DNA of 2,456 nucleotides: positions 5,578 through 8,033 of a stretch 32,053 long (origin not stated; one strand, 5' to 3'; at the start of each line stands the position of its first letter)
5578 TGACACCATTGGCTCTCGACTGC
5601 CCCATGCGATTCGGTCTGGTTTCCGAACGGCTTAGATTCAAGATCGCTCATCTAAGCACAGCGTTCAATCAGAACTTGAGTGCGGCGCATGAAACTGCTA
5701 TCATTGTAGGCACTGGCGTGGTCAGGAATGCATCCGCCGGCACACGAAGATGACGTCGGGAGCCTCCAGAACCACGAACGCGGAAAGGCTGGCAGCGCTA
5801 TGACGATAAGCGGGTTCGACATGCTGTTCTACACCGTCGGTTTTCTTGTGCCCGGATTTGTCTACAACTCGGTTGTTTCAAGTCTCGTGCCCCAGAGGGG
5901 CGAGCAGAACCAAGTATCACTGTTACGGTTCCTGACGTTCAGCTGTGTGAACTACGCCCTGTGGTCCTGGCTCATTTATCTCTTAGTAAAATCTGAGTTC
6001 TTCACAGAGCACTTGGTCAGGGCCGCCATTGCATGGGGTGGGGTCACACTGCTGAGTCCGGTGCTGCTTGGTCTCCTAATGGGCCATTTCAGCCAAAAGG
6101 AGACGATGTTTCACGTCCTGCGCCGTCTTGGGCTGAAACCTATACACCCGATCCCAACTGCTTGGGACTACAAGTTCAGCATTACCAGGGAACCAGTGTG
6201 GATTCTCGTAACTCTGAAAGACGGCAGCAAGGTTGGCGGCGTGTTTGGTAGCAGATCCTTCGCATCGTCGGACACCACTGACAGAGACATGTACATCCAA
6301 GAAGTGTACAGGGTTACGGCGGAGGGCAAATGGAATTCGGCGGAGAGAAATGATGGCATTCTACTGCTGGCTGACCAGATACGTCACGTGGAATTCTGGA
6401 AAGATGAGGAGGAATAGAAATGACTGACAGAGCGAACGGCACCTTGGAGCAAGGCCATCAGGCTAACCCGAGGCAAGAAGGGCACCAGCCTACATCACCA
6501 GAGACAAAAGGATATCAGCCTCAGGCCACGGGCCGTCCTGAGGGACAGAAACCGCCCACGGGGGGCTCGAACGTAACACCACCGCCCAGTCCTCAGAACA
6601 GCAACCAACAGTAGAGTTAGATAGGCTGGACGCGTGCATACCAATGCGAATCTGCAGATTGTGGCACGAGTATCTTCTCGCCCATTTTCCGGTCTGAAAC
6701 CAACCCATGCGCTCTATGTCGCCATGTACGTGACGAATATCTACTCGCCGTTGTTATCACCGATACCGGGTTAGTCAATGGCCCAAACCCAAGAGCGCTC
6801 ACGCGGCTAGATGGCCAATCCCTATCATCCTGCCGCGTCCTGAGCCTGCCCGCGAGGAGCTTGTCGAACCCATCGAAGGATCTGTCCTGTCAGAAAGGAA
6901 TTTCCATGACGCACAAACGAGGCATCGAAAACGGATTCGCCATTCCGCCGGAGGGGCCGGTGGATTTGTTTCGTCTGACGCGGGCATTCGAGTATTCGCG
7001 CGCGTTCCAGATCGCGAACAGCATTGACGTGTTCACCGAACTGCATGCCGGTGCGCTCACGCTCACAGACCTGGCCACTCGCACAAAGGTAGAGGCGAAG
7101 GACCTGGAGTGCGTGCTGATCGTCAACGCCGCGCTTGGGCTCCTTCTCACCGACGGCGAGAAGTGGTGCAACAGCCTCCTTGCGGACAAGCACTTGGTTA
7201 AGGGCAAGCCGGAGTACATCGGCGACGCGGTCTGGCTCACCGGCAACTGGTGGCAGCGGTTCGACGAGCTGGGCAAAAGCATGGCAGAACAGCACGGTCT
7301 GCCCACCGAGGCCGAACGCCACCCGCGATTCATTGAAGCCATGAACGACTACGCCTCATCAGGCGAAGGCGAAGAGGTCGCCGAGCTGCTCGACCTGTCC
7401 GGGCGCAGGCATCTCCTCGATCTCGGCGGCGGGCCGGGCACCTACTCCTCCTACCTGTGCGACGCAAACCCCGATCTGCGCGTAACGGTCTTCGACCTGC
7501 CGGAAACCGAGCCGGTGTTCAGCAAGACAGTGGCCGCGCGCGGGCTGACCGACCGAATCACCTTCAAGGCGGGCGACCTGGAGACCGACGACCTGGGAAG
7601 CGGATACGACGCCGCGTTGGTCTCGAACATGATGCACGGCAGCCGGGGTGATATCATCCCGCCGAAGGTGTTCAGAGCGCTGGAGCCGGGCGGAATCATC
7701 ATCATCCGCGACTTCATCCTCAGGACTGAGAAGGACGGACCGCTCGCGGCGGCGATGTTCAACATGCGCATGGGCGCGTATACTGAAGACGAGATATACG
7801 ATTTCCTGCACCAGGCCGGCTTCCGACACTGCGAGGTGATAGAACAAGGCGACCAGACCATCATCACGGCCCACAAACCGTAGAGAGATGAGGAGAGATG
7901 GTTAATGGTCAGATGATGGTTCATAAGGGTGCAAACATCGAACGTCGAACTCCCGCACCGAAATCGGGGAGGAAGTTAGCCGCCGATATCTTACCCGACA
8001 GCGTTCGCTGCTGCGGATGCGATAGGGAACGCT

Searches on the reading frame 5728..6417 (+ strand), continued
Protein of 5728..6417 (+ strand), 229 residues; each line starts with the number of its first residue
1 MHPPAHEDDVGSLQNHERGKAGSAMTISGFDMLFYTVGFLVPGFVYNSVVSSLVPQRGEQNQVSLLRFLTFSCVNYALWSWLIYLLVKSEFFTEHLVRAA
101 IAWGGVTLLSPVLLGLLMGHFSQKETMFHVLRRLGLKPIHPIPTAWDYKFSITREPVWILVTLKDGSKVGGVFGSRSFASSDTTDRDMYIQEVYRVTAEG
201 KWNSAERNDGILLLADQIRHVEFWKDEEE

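Call 82: get_annotated_region(hit=H20, flank=6000)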
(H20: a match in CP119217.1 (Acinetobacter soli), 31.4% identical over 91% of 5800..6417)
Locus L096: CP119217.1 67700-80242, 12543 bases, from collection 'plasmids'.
description: Acinetobacter soli strain AS967-1 plasmid pAS967-1-2, complete sequence
organism: Acinetobacter soli (NCBI taxid 487316)
taxonomy: Bacteria; Pseudomonadota; Gammaproteobacteria; Moraxellales; Moraxellaceae; Acinetobacter; Acinetobacter soli
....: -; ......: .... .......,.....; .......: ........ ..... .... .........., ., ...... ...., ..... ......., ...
typing (MOB-suite, as given by PLSDB): mobilizable; replicon rep_cluster_639; relaxase MOBP
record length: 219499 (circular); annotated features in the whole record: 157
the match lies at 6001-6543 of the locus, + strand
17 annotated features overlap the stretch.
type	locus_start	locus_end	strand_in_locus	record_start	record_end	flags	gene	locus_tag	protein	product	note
CDS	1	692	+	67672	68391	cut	-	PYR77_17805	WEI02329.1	hypothetical protein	-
CDS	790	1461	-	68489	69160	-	-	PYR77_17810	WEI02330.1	hypothetical protein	-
CDS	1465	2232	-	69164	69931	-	-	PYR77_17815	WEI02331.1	WYL domain-containing protein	-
CDS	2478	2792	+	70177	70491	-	-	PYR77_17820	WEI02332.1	hypothetical protein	-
CDS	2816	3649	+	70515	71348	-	-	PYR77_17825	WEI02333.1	metallohydrolase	-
CDS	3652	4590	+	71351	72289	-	-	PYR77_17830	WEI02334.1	hypothetical protein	-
CDS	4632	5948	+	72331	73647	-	-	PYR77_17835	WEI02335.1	Mov34/MPN/PAD-1 family protein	-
CDS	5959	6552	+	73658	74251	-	-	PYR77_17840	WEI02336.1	DUF6338 family protein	-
CDS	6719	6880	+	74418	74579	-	-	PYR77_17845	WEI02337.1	hypothetical protein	-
CDS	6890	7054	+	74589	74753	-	-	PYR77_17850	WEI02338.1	hypothetical protein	-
CDS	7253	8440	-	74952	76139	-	-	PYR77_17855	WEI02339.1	MFS transporter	-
CDS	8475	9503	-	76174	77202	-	-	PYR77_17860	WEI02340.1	alcohol dehydrogenase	-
CDS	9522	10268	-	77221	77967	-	-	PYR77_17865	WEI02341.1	FAD-dependent oxidoreductase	-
CDS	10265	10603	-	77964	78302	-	-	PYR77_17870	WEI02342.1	FAD-dependent oxidoreductase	-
CDS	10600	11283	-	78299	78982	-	-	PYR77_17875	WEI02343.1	cupin domain-containing protein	-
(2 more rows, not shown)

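Call 83: get_annotated_region(hit=H23, flank=6000)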
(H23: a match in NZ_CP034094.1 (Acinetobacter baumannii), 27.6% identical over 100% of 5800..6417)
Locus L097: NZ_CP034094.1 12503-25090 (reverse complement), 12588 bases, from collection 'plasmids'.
description: Acinetobacter baumannii strain A52 plasmid pA52-2, complete sequence
organism: Acinetobacter baumannii (NCBI taxid 470)
taxonomy: Bacteria; Pseudomonadota; Gammaproteobacteria; Moraxellales; Moraxellaceae; Acinetobacter; Acinetobacter baumannii
host: -; source: Homo sapiens,sputum; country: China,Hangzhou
typing (MOB-suite, as given by PLSDB): mobilizable; relaxase MOBQ
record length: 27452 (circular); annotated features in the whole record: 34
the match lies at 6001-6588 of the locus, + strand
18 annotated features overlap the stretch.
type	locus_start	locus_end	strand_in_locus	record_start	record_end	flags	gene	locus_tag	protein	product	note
CDS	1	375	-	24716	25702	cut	-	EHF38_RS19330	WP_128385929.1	PDZ domain-containing protein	-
CDS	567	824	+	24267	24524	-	-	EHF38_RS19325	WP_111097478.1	hypothetical protein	-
CDS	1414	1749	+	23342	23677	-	-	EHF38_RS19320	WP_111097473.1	hypothetical protein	-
CDS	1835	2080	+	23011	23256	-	-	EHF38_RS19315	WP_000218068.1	hypothetical protein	-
CDS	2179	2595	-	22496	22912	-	-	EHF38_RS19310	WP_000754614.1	hypothetical protein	-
CDS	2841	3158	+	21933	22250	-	-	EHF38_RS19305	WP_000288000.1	hypothetical protein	-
CDS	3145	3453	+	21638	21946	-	-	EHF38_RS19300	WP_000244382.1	helix-turn-helix domain-containing protein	-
CDS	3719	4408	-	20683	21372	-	-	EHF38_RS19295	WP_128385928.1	hypothetical protein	-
CDS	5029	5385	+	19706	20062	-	-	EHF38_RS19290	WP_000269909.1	type II toxin-antitoxin system RelE/ParE family toxin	-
CDS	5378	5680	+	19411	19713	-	-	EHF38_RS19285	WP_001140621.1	helix-turn-helix domain-containing protein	-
CDS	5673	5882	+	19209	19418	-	-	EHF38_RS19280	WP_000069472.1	hypothetical protein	-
CDS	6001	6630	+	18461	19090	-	-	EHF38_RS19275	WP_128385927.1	DUF6338 family protein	-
CDS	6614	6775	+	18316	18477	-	-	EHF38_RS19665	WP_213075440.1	hypothetical protein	-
CDS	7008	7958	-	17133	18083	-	-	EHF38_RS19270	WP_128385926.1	DUF4062 domain-containing protein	-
CDS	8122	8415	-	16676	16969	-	-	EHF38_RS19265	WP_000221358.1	type II toxin-antitoxin system RelE/ParE family toxin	GO:0030541 - plasmid partitioning [Evidence IEA]; GO:0051290 - protein heterotetramerization [Evidence IEA]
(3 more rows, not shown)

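Call 84: get_annotated_region(hit=H1, flank=5000)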
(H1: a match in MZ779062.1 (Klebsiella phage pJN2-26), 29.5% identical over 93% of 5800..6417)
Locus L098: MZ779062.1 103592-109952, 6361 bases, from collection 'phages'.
description: Klebsiella phage pJN2-26, complete genome.
organism: Klebsiella phage pJN2-26 (NCBI taxid 2873443)
taxonomy: Viruses; Duplodnaviria; Heunggongvirae; Uroviricota; Caudoviricetes
host: horse; source: horse tracheal aspirate; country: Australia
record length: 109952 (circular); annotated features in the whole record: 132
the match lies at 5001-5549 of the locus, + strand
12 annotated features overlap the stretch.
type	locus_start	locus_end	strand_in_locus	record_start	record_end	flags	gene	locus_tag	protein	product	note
CDS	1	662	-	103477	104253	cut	-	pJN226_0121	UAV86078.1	hypothetical protein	-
CDS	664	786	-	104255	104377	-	-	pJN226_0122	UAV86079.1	hypothetical protein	-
CDS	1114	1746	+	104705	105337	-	-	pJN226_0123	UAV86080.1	hypothetical protein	-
CDS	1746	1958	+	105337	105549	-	-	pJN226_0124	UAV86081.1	putative Cre-associated protein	-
misc_feature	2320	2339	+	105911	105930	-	-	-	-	-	phage attachment site; label: attL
CDS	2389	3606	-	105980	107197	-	-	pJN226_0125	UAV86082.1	RepB family DNA replication protein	-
misc_feature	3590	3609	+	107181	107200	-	-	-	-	-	phage attachment site; label: attR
CDS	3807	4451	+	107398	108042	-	-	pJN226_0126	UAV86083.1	hypothetical protein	-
CDS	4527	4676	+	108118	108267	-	-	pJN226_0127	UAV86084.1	hypothetical protein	-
CDS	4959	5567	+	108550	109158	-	-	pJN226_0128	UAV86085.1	hypothetical protein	-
CDS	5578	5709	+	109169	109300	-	-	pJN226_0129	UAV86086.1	hypothetical protein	-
CDS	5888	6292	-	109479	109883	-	-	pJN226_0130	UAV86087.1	hypothetical protein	-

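Call 91: find_related_loci(query=A5, collection=viral_contigs, flank=4000)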
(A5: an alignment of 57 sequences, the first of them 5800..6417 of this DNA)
Query A5 (205 aa) in viral_contigs; peptide patterns used: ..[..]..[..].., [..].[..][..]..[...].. (x = any residue, [..] = any of these).
70 stretches matched a pattern; 2 encode a relative of the query (tblastn E <= 1e-3); 2 distinct loci.
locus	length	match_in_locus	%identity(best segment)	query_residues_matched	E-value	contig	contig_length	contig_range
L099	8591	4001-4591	31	3-205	1e-21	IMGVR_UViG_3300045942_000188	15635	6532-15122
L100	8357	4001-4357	35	84-201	3e-20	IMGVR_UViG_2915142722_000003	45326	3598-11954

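Call 92: find_related_loci(query=A5, collection=metagenome_contigs, flank=5000)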
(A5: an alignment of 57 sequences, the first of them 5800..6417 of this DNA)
Query A5 (205 aa) in metagenome_contigs; peptide patterns used: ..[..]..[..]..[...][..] (x = any residue, [..] = any of these).
53 stretches matched a pattern; 35 encode a relative of the query (tblastn E <= 1e-3); 35 distinct loci.
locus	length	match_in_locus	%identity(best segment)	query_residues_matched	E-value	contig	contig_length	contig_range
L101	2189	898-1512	66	1-205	5e-103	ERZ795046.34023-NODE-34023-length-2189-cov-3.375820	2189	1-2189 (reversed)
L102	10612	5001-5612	59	1-205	3e-82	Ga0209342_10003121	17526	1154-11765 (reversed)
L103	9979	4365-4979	58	1-205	1e-77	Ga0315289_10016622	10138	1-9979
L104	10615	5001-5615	58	1-205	1e-77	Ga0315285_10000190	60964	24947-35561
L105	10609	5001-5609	50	1-203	2e-69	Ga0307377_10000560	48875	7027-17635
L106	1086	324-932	50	1-203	4e-73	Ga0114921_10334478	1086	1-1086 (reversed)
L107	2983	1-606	52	1-203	7e-69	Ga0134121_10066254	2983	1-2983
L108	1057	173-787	50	1-205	2e-70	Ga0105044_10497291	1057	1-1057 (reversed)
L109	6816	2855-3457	51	1-202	3e-64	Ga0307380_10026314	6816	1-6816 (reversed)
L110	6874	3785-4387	51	1-202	3e-64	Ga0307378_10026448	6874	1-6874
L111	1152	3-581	46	11-203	5e-66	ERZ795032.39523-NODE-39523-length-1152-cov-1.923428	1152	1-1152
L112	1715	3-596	46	9-205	3e-63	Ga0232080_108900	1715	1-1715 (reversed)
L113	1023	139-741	49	1-202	7e-62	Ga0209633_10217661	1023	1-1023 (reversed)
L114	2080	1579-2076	51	1-167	2e-58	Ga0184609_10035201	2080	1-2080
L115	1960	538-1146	45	6-205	1e-56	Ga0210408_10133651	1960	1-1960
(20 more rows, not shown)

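Call 96: search_protein_families(library=pfam, alignment_id=A7, max_evalue=0.00001)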
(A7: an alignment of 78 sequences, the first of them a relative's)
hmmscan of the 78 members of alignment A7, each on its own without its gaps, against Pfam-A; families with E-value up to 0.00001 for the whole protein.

A. member 1, L088:103-1095:- (330 aa): 0 families

B. families by the number of members that match (of 78 scanned): 78 families (the first 25 are shown)
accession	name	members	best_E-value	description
PF07719.23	TPR_2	3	7.7e-11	Tetratricopeptide repeat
PF06634.17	DUF1156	2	8.8e-23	Protein of unknown function (DUF1156)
PF13020.12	NOV_C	2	3.7e-20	Protein NO VEIN, C-terminal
PF01420.25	Methylase_S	2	9.7e-18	Type I restriction modification DNA specificity domain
PF07669.17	Eco57I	2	1.1e-12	Eco57I restriction-modification methylase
PF00515.34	TPR_1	2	9.8e-08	Tetratricopeptide repeat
PF00270.35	DEAD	2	1.2e-06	DEAD/DEAH box helicase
PF13432.12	TPR_16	2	2e-06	Tetratricopeptide repeat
PF01053.26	Cys_Met_Meta_PP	1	3.6e-138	Cys/Met metabolism PLP-dependent enzyme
PF02445.21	NadA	1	2.1e-125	Quinolinate synthetase A protein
PF00152.25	tRNA-synt_2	1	1.1e-120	tRNA synthetases class II (D, K and N)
PF09572.16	RE_XamI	1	1.1e-97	XamI restriction endonuclease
PF00108.29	Thiolase_N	1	2.8e-97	Thiolase, N-terminal domain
PF02562.22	PhoH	1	4e-91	PhoH-like protein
PF00006.31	ATP-synt_ab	1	7.2e-73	ATP synthase alpha/beta family, nucleotide-binding domain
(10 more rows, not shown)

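Call 97: search_protein_families(library=padloc, alignment_id=A7, max_evalue=1e-8)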
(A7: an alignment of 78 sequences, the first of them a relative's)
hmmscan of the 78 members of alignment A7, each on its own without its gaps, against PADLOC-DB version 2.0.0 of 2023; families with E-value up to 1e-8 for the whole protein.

A. member 1, L088:103-1095:- (330 aa): 0 families

B. families by the number of members that match (of 78 scanned): 295 families (the first 25 are shown)
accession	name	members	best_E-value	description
PDLC03624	REase_MTase_IIG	3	1e-14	Type IIG restriction enzyme-methyltransferase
PDLC00659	HmaA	2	1.1e-199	SNF2 helicase / DEAD-box helicase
PDLC02620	DrmD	2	6.4e-135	DrmD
PDLC00661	HmaB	2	2e-125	DNA-adenine methylase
PDLC00660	HmaB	2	5.9e-122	DNA-adenine methylase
PDLC02500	BrxHI|BrxHII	2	3.2e-106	BrxHI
PDLC02621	DrmD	2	2.4e-100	DrmD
PDLC02504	BrxHI|BrxHII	2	1.1e-89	BrxHII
PDLC03107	Specificity_I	2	6.9e-75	Type I specificity subunit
PDLC03180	Specificity_I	2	4e-71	Type I specificity subunit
PDLC03069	Specificity_I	2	2.6e-65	Type I specificity subunit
PDLC02572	DrmA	2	8.2e-65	DrmA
PDLC03119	Specificity_I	2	4.6e-63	Type I specificity subunit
PDLC02619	DrmD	2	5.2e-61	DrmD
PDLC02623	DrmD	2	1.7e-55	DrmD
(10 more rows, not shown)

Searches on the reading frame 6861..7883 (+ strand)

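Call 3: search_protein_families(library=pfam, proteins=[window:6861-7883:+], max_evalue=1)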
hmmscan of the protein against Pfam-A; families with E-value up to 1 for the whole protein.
window:6861-7883:+ (340 aa): 10 families
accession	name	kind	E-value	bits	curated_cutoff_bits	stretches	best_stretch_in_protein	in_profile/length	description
PF00891.24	Methyltransf_2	-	3.8e-16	59.5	22.3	1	149-322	31-210/210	O-methyltransferase domain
PF13847.12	Methyltransf_31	-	5.9e-06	26.5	27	1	184-319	6-144/145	Methyltransferase domain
PF08100.18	Dimerisation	-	6.9e-06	26.2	25.6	1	31-112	4-91/93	O-methyltransferase dimerisation domain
PF13649.12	Methyltransf_25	-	7.7e-06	27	27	1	186-278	2-97/97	Methyltransferase domain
PF08242.18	Methyltransf_12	-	1.4e-05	26.2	30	1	186-279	1-97/98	Methyltransferase domain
PF13489.12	Methyltransf_23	-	0.00033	20.9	27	1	172-322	12-160/164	Methyltransferase domain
PF08241.18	Methyltransf_11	-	0.0061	17.6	21.2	1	186-282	1-95/95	Methyltransferase domain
PF05175.20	MTS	-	0.039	14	23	1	178-240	28-90/170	Methyltransferase small domain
PF01728.25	FtsJ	-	0.083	13.2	24.1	1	177-222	19-65/181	FtsJ-like methyltransferase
PF10294.15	Methyltransf_16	-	0.095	12.9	21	1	182-237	47-104/174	Lysine methyltransferase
